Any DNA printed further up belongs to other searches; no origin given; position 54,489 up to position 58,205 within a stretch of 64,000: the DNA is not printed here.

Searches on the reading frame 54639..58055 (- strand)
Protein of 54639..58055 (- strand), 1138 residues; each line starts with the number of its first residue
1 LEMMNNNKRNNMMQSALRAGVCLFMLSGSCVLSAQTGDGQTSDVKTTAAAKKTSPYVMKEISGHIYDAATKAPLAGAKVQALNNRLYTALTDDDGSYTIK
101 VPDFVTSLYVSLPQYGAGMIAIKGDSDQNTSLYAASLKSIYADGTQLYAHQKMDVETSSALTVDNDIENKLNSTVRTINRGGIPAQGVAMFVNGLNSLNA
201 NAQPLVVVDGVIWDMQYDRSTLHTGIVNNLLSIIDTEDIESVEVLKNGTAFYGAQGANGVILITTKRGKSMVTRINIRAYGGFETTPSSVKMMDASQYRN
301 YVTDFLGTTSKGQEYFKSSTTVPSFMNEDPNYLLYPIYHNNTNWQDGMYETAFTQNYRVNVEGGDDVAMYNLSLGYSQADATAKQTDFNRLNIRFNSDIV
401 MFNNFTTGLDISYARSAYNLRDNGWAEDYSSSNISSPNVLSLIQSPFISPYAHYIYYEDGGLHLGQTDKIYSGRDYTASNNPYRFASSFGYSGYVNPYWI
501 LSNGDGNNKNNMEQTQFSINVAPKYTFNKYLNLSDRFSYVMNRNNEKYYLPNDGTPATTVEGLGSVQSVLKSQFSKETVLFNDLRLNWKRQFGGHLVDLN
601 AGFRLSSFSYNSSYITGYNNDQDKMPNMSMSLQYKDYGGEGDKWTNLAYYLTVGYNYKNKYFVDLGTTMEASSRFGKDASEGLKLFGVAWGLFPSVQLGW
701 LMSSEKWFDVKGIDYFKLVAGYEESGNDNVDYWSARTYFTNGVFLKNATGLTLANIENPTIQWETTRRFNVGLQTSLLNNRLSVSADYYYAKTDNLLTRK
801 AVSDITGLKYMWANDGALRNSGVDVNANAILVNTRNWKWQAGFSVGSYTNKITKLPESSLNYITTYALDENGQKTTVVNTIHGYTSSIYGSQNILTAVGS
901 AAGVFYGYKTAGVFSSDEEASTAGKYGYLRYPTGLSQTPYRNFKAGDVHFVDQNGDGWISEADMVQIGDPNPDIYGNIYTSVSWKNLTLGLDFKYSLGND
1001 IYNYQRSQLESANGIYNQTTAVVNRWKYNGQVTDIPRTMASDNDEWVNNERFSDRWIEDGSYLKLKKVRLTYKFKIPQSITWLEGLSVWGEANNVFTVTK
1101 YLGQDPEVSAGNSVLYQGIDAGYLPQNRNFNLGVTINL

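Call 69: search_protein_families(library=pfam, proteins=[window:54639-58055:-])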
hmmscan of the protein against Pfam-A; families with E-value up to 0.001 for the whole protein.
window:54639-58055:- (1138 aa): 3 families
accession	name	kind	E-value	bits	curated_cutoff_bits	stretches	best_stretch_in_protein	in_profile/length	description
PF13620.12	CarboxypepD_reg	-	7.2e-09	36.3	32.3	1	61-132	2-77/82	Carboxypeptidase regulatory-like domain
PF07715.20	Plug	-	8.3e-08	33.1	23.9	1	166-260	24-107/107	TonB-dependent Receptor Plug Domain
PF13715.12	CarbopepD_reg_2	-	5.8e-07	29.9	32.2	1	61-132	1-72/88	CarboxypepD_reg-like domain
